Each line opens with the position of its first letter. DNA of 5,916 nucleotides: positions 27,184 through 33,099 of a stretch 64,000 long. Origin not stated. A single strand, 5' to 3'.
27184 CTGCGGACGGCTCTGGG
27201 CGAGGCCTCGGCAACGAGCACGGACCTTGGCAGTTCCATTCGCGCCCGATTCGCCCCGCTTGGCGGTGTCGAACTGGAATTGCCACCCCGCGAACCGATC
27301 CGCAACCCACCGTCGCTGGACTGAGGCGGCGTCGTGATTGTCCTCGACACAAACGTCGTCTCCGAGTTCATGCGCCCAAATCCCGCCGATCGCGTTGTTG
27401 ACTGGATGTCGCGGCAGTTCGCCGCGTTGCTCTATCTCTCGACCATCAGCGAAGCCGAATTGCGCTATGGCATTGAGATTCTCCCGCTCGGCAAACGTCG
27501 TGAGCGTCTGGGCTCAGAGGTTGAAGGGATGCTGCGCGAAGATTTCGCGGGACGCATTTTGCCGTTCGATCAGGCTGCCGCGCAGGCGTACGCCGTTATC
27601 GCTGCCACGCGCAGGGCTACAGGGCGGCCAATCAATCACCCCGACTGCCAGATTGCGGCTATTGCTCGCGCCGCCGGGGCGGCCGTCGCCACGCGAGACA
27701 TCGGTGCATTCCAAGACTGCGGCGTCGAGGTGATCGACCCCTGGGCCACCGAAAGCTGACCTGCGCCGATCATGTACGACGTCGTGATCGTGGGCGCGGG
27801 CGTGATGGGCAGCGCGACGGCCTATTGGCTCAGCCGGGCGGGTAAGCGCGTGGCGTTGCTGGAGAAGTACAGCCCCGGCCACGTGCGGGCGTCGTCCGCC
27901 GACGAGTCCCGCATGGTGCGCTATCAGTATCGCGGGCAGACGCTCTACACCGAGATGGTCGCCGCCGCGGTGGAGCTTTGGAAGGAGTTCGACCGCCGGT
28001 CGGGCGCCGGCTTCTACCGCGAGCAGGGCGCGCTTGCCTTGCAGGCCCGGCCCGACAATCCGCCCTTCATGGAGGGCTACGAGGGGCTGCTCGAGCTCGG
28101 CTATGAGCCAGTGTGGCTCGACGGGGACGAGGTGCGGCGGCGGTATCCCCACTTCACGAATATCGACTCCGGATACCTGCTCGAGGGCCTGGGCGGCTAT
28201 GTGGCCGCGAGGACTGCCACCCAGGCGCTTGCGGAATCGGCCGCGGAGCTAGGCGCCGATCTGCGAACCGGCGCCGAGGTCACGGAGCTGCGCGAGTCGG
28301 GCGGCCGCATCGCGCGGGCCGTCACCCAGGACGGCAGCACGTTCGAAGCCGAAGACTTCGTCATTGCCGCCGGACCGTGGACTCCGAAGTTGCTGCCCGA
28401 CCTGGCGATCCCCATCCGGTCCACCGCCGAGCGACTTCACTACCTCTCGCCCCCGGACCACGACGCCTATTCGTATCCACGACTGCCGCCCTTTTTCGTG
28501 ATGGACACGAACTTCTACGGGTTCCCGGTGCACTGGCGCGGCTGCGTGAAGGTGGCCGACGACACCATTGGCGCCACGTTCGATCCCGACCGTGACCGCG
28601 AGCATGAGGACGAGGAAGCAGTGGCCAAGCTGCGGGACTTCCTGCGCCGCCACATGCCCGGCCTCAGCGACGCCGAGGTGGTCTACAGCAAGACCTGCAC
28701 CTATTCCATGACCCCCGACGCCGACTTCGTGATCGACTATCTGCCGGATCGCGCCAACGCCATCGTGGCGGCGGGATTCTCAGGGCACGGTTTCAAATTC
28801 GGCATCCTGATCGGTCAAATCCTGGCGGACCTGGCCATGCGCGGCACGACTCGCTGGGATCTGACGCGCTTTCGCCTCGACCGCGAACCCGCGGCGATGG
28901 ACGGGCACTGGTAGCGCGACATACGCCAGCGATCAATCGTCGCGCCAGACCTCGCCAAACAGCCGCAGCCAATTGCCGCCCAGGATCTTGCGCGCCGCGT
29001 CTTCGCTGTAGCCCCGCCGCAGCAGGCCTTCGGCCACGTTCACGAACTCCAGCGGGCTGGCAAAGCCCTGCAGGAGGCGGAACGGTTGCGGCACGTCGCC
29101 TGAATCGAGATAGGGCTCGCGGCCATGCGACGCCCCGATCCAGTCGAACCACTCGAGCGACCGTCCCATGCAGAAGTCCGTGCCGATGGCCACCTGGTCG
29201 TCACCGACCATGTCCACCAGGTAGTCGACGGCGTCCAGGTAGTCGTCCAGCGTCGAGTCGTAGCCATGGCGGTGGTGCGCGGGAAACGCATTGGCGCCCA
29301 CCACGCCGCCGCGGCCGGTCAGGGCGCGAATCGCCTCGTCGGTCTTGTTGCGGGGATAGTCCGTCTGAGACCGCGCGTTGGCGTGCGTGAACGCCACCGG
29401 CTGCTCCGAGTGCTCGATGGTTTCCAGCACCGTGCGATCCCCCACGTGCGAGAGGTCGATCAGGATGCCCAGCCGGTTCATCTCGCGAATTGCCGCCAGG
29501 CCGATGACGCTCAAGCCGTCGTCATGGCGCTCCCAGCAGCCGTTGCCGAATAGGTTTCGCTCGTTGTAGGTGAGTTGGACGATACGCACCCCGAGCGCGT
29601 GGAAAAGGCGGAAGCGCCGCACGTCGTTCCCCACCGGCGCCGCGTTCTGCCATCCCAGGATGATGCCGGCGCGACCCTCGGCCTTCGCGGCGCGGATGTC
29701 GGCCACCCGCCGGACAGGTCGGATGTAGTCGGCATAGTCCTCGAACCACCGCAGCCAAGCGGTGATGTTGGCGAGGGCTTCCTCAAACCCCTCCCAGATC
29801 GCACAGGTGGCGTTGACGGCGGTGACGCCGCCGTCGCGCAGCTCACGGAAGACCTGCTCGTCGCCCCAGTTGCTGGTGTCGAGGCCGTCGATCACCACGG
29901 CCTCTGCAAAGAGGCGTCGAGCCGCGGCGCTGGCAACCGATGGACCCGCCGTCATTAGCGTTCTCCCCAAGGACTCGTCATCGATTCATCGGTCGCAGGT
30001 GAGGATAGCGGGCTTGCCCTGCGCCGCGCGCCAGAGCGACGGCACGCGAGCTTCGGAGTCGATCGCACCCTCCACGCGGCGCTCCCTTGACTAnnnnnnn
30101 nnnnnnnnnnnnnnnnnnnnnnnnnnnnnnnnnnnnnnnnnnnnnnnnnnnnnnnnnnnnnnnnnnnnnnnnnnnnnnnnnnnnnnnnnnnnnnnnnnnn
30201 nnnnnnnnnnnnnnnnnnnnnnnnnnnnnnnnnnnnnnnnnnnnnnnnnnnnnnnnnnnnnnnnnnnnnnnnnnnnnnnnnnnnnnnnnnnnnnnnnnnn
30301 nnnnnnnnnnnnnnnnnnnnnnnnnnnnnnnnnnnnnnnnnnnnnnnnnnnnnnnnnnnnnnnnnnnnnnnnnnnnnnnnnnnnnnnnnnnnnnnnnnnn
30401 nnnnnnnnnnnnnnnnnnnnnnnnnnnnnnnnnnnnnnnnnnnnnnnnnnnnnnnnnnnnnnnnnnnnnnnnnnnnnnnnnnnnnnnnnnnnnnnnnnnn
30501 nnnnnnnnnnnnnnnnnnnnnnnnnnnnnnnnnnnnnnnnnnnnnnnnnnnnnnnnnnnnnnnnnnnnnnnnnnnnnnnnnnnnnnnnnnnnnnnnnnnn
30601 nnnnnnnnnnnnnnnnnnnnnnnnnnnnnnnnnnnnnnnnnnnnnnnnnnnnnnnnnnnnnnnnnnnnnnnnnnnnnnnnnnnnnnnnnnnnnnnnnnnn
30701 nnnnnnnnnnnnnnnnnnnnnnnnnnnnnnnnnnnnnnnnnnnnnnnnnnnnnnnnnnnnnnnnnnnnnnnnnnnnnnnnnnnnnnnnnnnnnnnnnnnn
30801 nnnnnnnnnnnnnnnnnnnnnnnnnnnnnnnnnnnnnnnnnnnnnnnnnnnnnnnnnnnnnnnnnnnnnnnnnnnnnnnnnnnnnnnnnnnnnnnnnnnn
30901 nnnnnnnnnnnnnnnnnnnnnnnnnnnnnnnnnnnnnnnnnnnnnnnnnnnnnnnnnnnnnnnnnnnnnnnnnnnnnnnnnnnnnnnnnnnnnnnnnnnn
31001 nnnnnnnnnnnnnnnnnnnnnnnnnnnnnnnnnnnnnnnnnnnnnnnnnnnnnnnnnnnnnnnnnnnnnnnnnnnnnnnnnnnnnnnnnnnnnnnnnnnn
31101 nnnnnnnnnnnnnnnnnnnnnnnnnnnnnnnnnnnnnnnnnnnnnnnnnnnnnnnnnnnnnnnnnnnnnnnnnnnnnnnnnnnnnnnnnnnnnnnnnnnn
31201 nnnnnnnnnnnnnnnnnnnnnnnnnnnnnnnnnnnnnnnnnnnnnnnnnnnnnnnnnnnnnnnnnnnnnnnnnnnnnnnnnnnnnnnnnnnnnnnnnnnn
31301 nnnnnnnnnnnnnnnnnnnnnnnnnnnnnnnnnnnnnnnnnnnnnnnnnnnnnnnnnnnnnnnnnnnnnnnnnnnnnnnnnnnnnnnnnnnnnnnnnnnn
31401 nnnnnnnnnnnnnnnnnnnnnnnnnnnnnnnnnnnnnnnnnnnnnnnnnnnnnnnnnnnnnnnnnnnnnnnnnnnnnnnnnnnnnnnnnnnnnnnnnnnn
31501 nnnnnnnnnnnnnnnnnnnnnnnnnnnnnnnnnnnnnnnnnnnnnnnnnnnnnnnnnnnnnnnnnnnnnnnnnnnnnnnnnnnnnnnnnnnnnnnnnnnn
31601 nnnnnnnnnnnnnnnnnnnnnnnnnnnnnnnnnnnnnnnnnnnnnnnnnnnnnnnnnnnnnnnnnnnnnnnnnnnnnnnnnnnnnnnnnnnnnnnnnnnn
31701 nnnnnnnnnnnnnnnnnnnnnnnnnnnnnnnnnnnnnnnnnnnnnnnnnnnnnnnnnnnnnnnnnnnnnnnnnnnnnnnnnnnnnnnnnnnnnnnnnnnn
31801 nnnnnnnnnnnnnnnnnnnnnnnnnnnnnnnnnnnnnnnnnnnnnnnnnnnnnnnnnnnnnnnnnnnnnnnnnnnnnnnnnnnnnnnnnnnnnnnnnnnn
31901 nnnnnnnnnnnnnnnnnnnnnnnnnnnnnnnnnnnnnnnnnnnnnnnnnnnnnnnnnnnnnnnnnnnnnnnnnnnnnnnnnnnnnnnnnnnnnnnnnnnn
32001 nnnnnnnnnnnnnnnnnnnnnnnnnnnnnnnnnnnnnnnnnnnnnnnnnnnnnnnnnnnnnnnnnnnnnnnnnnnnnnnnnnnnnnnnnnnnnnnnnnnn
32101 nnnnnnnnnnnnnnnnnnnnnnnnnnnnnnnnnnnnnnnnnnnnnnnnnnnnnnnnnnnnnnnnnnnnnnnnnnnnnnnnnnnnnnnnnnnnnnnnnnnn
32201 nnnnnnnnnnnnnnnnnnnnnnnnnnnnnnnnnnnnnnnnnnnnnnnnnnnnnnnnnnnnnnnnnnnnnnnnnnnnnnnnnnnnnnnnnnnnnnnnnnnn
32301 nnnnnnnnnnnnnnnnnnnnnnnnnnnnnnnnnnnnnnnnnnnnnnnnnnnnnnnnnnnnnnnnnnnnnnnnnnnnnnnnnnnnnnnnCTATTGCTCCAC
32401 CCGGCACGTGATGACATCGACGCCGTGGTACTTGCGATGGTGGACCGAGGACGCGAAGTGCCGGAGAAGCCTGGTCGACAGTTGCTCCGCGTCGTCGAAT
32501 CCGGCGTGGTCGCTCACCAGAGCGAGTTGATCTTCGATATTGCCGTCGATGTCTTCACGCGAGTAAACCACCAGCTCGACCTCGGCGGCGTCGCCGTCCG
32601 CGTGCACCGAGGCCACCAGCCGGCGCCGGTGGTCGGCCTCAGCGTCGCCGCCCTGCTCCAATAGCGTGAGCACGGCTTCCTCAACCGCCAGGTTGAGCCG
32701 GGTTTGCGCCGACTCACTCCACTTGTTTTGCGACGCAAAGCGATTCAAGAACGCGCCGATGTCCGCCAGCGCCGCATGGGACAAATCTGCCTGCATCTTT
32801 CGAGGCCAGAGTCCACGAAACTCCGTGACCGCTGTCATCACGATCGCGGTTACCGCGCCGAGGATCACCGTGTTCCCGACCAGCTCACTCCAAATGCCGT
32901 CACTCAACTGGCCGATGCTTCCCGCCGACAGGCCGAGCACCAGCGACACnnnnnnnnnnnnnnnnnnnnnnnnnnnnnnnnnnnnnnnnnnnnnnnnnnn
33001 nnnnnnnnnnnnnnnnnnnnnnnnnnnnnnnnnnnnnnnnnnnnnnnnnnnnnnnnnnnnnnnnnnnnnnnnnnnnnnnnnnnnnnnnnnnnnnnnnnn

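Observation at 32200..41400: Putative accessory island: interrupted permease, low-GC segment, two eukaryotic-like ankyrin-repeat proteins and a dedicated two-component system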

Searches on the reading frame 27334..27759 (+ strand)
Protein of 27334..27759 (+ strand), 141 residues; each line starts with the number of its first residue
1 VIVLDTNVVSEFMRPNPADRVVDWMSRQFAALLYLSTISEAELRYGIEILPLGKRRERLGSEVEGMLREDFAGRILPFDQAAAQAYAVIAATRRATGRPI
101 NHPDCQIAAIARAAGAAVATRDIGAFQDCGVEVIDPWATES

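Call 80: search_protein_families(library=pfam, proteins=[window:27334-27759:+], max_evalue=0.001)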
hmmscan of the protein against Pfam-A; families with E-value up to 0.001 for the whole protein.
window:27334-27759:+ (141 aa): 1 family
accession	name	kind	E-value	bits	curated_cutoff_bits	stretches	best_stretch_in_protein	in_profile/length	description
PF01850.27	PIN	-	4.8e-14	53.4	23.6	1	2-123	1-112/120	PIN domain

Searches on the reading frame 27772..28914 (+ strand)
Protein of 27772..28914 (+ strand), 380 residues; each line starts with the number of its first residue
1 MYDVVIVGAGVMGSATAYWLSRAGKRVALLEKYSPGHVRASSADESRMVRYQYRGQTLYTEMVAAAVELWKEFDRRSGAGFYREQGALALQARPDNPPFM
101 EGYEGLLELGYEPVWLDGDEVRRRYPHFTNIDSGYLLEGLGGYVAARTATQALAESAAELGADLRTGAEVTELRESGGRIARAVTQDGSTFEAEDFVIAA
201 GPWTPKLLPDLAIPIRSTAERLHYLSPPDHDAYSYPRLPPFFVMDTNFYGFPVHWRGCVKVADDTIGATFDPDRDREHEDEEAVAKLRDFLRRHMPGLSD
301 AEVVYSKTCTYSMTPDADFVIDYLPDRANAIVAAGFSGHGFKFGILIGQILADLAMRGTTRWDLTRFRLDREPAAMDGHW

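Call 80: search_protein_families(library=pfam, proteins=[window:27772-28914:+], max_evalue=0.001)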
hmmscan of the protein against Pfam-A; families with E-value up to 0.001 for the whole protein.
window:27772-28914:+ (380 aa): 12 families
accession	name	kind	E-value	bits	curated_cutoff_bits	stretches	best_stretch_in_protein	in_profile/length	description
PF01266.30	DAO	-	2.2e-62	212.1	27.9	1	3-354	1-353/353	FAD dependent oxidoreductase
PF07992.20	Pyr_redox_2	-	5.7e-08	33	26.1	0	3-32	2-173/291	Pyridine nucleotide-disulphide oxidoreductase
PF01494.25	FAD_binding_3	-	8.9e-08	32.2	22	1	2-38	2-38/349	FAD binding domain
PF01593.30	Amino_oxidase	-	1.8e-06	28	19.8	1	137-225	190-282/443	Flavin containing amine oxidoreductase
PF01134.28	GIDA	-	3.7e-06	26.7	22.1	0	3-32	1-30/391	Glucose inhibited division protein A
PF00890.30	FAD_binding_2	-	4.5e-06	26.6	20.4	1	3-42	1-42/414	FAD binding domain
PF13450.12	NAD_binding_8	-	4.7e-06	27.2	21.9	1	6-60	1-54/68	NAD(P)-binding Rossmann-like domain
PF12831.13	FAD_oxidored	-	7.2e-06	26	27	0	3-33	1-31/416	FAD dependent oxidoreductase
PF03486.20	HI0933_like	-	1.9e-05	24.6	50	0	3-33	2-32/244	HI0933-like protein Rossmann domain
PF00070.33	Pyr_redox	-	6.6e-05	23.8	22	0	4-31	2-29/82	Pyridine nucleotide-disulphide oxidoreductase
PF02558.23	ApbA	-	0.00022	21.3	22.2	1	4-62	1-56/150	Ketopantoate reductase PanE/ApbA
PF02737.24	3HCDH_N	-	0.00063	20.1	22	0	4-58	2-56/180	3-hydroxyacyl-CoA dehydrogenase, NAD binding domain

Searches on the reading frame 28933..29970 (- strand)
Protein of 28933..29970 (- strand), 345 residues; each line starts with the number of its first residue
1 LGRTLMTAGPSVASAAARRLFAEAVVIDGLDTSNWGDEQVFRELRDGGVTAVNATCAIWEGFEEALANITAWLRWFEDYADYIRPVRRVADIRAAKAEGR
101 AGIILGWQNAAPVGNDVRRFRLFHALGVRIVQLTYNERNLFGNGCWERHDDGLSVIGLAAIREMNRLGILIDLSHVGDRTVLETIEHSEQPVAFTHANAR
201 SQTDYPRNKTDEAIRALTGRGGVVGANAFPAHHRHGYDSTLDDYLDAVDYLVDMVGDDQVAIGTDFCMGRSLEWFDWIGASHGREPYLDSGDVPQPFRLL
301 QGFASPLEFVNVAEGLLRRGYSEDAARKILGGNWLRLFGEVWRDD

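Call 80: search_protein_families(library=pfam, proteins=[window:28933-29970:-], max_evalue=0.001)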
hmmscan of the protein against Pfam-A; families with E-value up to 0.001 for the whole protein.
window:28933-29970:- (345 aa): 1 family
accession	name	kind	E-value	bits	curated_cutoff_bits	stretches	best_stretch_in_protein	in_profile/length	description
PF01244.27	Peptidase_M19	-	3.6e-78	263.4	26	1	36-339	34-318/319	Membrane dipeptidase (Peptidase family M19)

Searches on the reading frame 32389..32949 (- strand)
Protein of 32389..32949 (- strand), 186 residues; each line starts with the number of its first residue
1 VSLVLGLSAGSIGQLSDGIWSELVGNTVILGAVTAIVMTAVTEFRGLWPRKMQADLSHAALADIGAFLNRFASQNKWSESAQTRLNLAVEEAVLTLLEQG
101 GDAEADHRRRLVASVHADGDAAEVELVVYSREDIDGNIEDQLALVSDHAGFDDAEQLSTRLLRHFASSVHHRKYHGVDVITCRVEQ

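Call 5: search_protein_families(library=pfam, proteins=[window:32389-32949:-], max_evalue=0.01)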
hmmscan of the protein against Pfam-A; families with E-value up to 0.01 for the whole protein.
window:32389-32949:- (186 aa): 1 family
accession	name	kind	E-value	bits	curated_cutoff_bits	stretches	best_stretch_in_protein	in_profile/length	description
PF13581.12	HATPase_c_2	-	0.0018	18.7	27.4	1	59-128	6-71/127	Histidine kinase-like ATPase domain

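Call 94: search_protein_families(library=ncbifam, proteins=[window:32389-32949:-], max_evalue=0.001)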
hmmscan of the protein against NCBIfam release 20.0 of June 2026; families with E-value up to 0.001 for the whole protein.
window:32389-32949:- (186 aa): 0 families
